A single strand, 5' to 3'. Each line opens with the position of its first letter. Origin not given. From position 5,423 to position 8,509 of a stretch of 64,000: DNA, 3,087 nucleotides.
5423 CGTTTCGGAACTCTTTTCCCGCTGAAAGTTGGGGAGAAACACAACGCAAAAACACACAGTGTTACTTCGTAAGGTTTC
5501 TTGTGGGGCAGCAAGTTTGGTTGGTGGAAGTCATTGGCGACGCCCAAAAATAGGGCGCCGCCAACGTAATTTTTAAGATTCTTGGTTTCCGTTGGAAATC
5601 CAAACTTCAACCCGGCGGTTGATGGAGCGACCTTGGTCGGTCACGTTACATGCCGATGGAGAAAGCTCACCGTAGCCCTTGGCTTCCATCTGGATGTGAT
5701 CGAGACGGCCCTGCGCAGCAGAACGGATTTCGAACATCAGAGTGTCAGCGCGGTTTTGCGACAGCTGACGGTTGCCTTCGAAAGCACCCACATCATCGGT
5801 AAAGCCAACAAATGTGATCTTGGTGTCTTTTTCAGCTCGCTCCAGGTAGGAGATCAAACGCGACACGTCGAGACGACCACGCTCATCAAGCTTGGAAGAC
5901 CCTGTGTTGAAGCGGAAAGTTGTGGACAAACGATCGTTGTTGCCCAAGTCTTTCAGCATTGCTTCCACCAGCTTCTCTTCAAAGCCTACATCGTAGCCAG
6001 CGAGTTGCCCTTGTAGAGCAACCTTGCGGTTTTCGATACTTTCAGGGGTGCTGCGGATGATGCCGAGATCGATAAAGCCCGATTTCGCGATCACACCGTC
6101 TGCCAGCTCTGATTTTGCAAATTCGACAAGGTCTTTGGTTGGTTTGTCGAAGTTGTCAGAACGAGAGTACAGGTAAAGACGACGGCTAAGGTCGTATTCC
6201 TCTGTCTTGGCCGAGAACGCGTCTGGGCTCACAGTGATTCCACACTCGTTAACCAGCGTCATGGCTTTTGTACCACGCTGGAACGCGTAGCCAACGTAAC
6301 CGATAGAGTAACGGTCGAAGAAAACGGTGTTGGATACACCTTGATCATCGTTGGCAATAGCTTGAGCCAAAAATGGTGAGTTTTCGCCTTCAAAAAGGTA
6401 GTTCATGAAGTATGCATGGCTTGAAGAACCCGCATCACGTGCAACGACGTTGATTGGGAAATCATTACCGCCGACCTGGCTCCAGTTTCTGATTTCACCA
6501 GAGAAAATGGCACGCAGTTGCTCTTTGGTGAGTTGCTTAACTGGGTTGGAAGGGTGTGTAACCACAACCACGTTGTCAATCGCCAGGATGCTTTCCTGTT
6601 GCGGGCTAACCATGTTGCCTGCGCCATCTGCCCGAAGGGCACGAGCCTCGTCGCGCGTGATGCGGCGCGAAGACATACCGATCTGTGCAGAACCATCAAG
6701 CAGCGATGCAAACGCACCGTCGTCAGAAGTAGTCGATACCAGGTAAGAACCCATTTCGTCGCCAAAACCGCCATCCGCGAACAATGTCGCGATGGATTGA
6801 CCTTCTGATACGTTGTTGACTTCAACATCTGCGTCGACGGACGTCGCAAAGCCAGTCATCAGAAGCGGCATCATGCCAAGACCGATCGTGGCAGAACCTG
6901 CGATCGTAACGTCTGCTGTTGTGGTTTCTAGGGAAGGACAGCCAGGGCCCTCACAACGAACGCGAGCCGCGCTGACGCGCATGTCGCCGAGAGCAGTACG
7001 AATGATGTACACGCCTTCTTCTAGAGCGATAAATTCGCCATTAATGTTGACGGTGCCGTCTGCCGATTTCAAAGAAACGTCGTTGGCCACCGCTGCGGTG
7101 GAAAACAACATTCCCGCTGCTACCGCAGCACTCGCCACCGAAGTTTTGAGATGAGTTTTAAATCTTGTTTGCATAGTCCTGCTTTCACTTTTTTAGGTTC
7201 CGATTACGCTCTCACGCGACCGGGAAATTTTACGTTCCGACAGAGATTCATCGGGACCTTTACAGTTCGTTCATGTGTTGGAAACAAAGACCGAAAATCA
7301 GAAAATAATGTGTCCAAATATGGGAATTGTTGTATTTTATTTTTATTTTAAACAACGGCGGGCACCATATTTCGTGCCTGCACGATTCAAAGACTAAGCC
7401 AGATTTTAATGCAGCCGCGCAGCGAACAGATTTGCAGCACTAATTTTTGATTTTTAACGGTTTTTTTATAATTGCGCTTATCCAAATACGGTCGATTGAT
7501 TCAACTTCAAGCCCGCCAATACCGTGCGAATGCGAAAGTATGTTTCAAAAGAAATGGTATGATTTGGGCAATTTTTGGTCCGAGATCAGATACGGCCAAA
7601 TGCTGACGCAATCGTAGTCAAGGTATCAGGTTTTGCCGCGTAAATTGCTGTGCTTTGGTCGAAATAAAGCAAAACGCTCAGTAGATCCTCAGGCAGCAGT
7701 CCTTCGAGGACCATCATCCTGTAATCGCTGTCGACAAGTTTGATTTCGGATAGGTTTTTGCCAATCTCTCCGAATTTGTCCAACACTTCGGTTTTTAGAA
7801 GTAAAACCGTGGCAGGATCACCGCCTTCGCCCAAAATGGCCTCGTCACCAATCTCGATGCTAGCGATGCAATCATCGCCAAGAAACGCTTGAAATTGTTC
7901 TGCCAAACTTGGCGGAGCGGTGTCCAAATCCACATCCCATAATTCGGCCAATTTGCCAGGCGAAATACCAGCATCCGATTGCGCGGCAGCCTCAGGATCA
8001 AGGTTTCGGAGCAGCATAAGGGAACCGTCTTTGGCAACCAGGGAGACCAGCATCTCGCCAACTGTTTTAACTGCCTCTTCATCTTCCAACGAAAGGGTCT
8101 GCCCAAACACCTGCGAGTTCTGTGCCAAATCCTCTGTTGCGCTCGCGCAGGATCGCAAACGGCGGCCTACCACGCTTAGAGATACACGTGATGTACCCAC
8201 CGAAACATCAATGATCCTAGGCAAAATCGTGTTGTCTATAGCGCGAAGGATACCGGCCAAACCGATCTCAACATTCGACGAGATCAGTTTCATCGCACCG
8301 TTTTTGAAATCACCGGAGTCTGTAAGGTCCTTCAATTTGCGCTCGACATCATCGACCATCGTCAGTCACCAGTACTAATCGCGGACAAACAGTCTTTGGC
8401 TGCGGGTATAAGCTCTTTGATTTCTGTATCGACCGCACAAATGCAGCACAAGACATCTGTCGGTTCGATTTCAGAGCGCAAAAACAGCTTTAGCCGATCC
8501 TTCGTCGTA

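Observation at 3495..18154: Candidate undescribed system: Ser/Thr kinase-FHA-PP2C switch wired to three dynamin-like proteins, a Roadblock pair and periplasmic ligand binders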

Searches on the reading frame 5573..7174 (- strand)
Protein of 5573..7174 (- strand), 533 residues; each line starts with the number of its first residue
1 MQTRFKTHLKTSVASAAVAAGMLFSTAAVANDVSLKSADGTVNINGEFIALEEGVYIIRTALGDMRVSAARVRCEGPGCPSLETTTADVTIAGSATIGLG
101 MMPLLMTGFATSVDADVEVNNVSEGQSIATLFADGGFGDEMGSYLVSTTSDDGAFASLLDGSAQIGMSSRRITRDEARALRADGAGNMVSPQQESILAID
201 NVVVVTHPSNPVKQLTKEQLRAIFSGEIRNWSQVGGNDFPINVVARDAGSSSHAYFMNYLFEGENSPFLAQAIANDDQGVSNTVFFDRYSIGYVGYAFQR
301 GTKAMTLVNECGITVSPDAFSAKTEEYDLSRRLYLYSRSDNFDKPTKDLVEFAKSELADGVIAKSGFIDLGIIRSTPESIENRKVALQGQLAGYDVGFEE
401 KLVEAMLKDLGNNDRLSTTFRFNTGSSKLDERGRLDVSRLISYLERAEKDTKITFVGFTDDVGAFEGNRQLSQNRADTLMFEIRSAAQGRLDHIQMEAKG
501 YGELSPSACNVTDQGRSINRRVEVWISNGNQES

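Call 4: search_protein_families(library=pfam, proteins=[window:5573-7174:-], max_evalue=0.01)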
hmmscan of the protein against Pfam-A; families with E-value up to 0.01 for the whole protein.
window:5573-7174:- (533 aa): 2 families
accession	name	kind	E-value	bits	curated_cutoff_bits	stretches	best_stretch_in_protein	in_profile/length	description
PF12849.12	PBP_like_2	-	6.2e-28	98.7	27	1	84-339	7-247/267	PBP superfamily domain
PF00691.25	OmpA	-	6e-08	33.4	27.2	1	421-520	1-98/98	OmpA family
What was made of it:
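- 5573..7174 (-): Lineage-restricted accessory gene: a periplasmic PstS-like binding domain fused to an OmpA-like peptidoglycan-binding domain, with a signal peptide. It lies behind a 411-bp AT-rich spacer and probably has its own promoter. PBP_like_2 6e-28 plus OmpA 6e-8 (call 4).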

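Call 5: search_protein_families(library=ncbifam, proteins=[window:5573-7174:-], max_evalue=0.01)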
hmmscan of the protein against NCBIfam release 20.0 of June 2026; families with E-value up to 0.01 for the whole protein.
window:5573-7174:- (533 aa): 31 families (the best 25 are shown)
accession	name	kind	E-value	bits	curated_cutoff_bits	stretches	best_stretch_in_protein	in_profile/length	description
TIGR02136.1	ptsS_2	subfamily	9e-38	130.1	206.6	1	153-369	78-294/295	phosphate ABC transporter substrate-binding protein PstS family protein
NF053611.1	YiaD_Gzip_OmpA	equivalog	1.2e-18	67.6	175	1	419-526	103-206/206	YiaD family glycine zipper/OmpA-like lipoprotein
NF053613.1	OMP_toxin_LptF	equivalog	3.9e-16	59.5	400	1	422-532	145-251/256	lipotoxin F family OmpA-related lipoprotein LptF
NF053612.1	anchor_PA1041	equivalog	2.2e-14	54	250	1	420-526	133-235/236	PA1041 family peptidoglycan-binding anchor lipoprotein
NF053585.1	OMP_LP_YfiB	equivalog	1.1e-12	48.2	128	1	416-527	54-161/163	outer membrane lipoprotein YfiB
TIGR03350.1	type_VI_ompA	equivalog_domain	7.8e-12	45.3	139.8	1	421-526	33-137/137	type VI secretion system protein TssL, long form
NF006541.1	PRK09038.1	equivalog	1.8e-10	40.9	283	1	417-528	140-250/253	flagellar motor protein MotD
NF005831.1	PRK07734.1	equivalog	4.7e-10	39.7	301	1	419-526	140-248/250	flagellar motor protein MotB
NF045787.1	OmpABordt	equivalog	5.1e-10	39.3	200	1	420-526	89-189/194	outer membrane protein OmpA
NF007804.1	PRK10510.1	equivalog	7.1e-10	38.6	307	1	421-527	115-217/219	OmpA family lipoprotein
NF006508.0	PRK08944.1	subfamily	1.1e-09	38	259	1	421-532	182-293/304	MotB family protein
NF038224.1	OmpA_like_CmpA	equivalog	5.6e-09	35.9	300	1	425-527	117-215/233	C-OmpA-like family protein CmpA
TIGR03789.1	pdsO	hypoth_equivalog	5.9e-09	35.9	152.2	1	412-523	133-240/243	sortase-associated OmpA-like protein PdsO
NF005444.0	PRK07033.1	equivalog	1.2e-08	34.3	520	1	422-526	318-421/438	DotU family type VI secretion system protein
NF005999.0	PRK08126.1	subfamily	5.8e-08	31.9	571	1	449-526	352-430/432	hypothetical protein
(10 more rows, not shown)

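Call 46: search_protein_families(library=padloc, proteins=[window:5573-7174:-], max_evalue=0.01)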
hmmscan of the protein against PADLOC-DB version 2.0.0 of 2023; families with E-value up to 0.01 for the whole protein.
window:5573-7174:- (533 aa): 3 families
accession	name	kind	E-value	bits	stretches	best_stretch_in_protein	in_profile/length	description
PDLC00651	ZorB3|ZorB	-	1.6e-06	25.8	1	418-524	89-200/215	MotB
PDLC00612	ZorB1|ZorB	-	6.7e-06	23.9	1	457-524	191-264/293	MotB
PDLC00609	ZorB1|ZorB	-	0.00088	16.8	1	443-524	119-212/232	MotB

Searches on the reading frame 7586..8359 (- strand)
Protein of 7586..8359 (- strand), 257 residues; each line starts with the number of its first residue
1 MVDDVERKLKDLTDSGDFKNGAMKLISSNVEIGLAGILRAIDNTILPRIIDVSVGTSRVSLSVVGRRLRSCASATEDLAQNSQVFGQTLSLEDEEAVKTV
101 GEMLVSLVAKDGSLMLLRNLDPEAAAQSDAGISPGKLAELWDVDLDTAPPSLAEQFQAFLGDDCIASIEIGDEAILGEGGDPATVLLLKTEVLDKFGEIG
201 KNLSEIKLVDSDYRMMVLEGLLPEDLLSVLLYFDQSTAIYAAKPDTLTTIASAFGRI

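Call 4: search_protein_families(library=pfam, proteins=[window:7586-8359:-], max_evalue=0.01)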
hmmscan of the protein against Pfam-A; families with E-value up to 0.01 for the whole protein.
window:7586-8359:- (257 aa): 0 families

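Call 5: search_protein_families(library=ncbifam, proteins=[window:7586-8359:-], max_evalue=0.01)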
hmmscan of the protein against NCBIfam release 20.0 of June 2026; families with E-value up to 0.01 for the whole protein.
window:7586-8359:- (257 aa): 0 families

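Call 6: search_protein_families(library=pfam, proteins=[window:7586-8359:-], max_evalue=10)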
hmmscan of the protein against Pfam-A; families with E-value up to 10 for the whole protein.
window:7586-8359:- (257 aa): 1 family
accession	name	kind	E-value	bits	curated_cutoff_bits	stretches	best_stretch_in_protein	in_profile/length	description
PF06090.18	Ins_P5_2-kin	-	0.24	11.2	22.7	1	73-129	289-342/375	Inositol-pentakisphosphate 2-kinase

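Call 20: search_solved_structures(query=A3, max_evalue=10, show_alignments=2)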
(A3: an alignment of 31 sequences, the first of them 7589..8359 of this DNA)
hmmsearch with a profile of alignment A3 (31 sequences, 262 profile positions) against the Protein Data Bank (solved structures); distinct sequences matched with E-value up to 10: 5.
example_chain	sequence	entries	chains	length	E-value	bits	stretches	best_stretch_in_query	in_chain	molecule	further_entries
3njf_A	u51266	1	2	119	0.45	13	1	138-211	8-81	Peptidase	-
3njh_A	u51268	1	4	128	0.56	12.7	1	138-214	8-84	Peptidase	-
3njg_A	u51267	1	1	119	1.5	11.3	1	138-215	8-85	Peptidase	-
3njm_A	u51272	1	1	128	1.7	11.1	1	138-215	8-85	Peptidase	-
3nji_A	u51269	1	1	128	1.9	11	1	138-215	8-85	Peptidase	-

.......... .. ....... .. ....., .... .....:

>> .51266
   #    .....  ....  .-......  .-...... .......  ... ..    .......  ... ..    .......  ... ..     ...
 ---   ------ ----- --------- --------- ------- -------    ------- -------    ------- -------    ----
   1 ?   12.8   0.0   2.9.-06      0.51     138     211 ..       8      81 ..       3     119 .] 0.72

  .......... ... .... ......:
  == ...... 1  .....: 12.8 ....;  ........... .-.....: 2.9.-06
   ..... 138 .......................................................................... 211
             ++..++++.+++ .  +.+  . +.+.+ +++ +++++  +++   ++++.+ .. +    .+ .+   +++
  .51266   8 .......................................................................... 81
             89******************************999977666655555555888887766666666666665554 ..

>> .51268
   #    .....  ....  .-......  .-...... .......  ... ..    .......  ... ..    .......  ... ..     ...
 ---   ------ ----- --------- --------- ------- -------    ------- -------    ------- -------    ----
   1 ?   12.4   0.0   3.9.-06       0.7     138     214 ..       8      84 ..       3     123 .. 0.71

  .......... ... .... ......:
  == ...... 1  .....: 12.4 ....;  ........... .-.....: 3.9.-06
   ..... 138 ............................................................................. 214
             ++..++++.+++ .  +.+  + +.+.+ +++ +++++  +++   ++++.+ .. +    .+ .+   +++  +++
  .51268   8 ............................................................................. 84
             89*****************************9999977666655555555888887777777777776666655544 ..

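Call 21: find_homologous_proteins(query=A3, max_evalue=0.001)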
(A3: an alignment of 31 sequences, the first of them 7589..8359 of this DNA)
Query A3 (31 sequences) (257 aa, profile of the alignment): 56 proteins with E <= 0.001 among 8000 candidates.
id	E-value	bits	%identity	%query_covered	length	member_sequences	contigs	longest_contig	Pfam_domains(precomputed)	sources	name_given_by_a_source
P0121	4.6e-88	313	26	97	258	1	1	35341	-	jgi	jgi:hypothetical protein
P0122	9.7e-88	312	31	71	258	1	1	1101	-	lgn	-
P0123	2.7e-87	310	31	79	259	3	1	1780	-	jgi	jgi:hypothetical protein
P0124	3.7e-87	310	32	78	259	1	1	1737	-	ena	-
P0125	8.7e-87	309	31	74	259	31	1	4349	-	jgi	jgi:hypothetical protein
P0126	1.2e-86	308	29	78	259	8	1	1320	-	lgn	-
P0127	1.3e-86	308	28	79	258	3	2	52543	-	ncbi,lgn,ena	-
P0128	1.4e-86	308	30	78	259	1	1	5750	-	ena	-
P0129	5.3e-86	306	30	78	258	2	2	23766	-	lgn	-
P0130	5.7e-86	306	29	78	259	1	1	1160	-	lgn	-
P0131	6.9e-86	306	31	74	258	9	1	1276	-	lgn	-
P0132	7.4e-86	306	29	78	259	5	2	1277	-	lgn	-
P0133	1.0e-85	305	31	71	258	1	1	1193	-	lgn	-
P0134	1.2e-85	305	30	77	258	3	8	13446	-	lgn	-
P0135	2.1e-85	304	26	98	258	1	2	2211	-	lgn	-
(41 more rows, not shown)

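Call 30: predict_structure(alignment_id=A4)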
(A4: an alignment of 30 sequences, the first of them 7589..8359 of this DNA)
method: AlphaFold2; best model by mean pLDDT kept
length: 257 residues; sequences in the alignment: 30
mean_pLDDT: 83.0   pTM: 0.66
mean pLDDT of the five models: 83.0, 82.1, 81.8, 81.4, 81.2
residues with pLDDT >= 90: 108; 70-90: 103; 50-70: 41; < 50: 5
segments of 3 or more residues with pLDDT < 50: 13-15
pLDDT, mean of each block of 10 residues (from residue 1): 57 53 68 89 91 93 94 89 87 93 92 85 68 95 82 82 92 85 93 77 60 83 91 85 93 82
secondary structure, 60 per line:
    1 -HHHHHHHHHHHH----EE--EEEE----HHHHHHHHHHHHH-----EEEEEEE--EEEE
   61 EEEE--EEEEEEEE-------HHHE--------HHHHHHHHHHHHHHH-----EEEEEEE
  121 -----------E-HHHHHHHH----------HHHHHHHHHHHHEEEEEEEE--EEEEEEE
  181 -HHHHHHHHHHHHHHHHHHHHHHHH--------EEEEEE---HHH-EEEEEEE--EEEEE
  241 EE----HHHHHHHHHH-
elements in order: H2-13 E22-25 H30-42 E48-54 E57-64 E67-74 H94-108 E114-120 H134-141 H152-163 E164-171 E174-180 H182-205 E214-219 E227-233 E236-242 H247-256
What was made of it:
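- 7586..8359 (-): Rb2 (s257): a protein modelled as two tandem Roadblock/longin-like modules. It starts 2 nt after Rb1. AlphaFold2 pLDDT 83 (call 30).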

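Call 34: fold_search(model_id=the predicted structure, library=pdb)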
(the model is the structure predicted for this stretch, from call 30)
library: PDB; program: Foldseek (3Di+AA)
matches with E <= 10: 1034; with E <= 0.001: 0
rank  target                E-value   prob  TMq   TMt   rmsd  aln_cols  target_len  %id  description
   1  9rs8_A                4.7e-03  0.72  0.24  0.17  14.8       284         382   13  human Fuzzy-Inturned (released 2025-07-30)
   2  8jbe_C                5.0e-03  0.54  0.22  0.15  15.8       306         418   10  CryoEM Structure of metazoan Mon1-Ccz1-RMC1 complex (released 2024-05-08)
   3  8c7g_C                2.6e-02  0.21  0.19  0.14  15.4       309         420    8  Drosophila melanogaster Rab7 GEF complex Mon1-Ccz1-Bulli (released 2023-05-17)
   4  9lol_B                2.7e-02  0.51  0.26  0.17  15.6       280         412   11  Cryo-EM structure of human MON1A-CCZ1-RAB7A (released 2025-12-03)
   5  5x6v_D                2.9e-02  1.00  0.24  0.62   4.1       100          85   13  Crystal structure of human heteroheptameric complex (released 2017-12-06)
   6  8yl2_A                2.9e-02  0.30  0.23  0.20  16.8       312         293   12  Crystal Structure of Homo Tetrameric RagA-like small GTPase from Asgard Lokiarchaeota (LokiRagO) in complex with GTP (released 2025-09-10)
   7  9r2r_B                3.0e-02  0.63  0.14  0.22  12.6       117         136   11  De novo designed M7 protein fold (released 2025-05-14)
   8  9rs7_A                3.6e-02  0.38  0.24  0.15  14.6       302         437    9  Ypt7 in complex with its GEF Mon1-Ccz1 (released 2025-07-30)
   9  7qla_A                3.6e-02  0.28  0.22  0.15  16.3       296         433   11  Structure of the Rab GEF complex Mon1-Ccz1 (released 2022-02-09)
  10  9h4q_c                4.0e-02  0.87  0.30  0.28  14.9       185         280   12  Cryo-EM structure of the SEAC wing - EGOC (released 2025-11-05)
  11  7k58_F                4.2e-02  0.99  0.27  0.54   7.2       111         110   10  Structure of outer-arm dyneins bound to microtubule with microtubule binding state 1(MTBS-1) (released 2021-09-29)
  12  7q3d_C                4.2e-02  0.28  0.20  0.15  14.5       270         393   13  Structure of the human CPLANE complex (released 2022-04-06)
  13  5y38_A                4.7e-02  0.99  0.22  0.60   4.8        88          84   10  Crystal structure of C7orf59-HBXIP complex (released 2017-12-06)
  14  6b9x_D                4.7e-02  0.99  0.23  0.55   4.6        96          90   10  Crystal structure of Ragulator (released 2017-11-08)
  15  8glv_AI               5.0e-02  1.00  0.28  0.62   4.4        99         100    9  96-nm repeat unit of doublet microtubules from Chlamydomonas reinhardtii flagella (released 2023-05-31)
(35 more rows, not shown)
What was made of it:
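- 7586..8359 (-): The Foldseek hits are weak but uniform: Fuzzy-Inturned, Mon1-Ccz1, LAMTOR4/5, LC7 and Rag C-terminal domains (call 34).
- On MglB / Roadblock-LC7 GTPase regulators: Rb2: two such modules in the model, but Foldseek E >= 5e-3 (calls 30, 34).
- Closest known: Roadblock-GTPase pairs: MglA/MglB, Streptomyces conservons. Same: Rb2 resembles multi-longin/Roadblock regulators (call 34).
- Checked: Its hits are weak (E >= 5e-3) but all fall in the longin/Roadblock superfamily: Fuzzy-Inturned, Mon1-Ccz1, LAMTOR4/5 and dynein LC7 (calls 30, 34).
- The s257 fold matches are weak (E >= 5e-3, call 34).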

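Call 46: search_protein_families(library=padloc, proteins=[window:7586-8359:-], max_evalue=0.01)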
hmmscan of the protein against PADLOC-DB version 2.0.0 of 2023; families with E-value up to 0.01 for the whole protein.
window:7586-8359:- (257 aa): 0 families
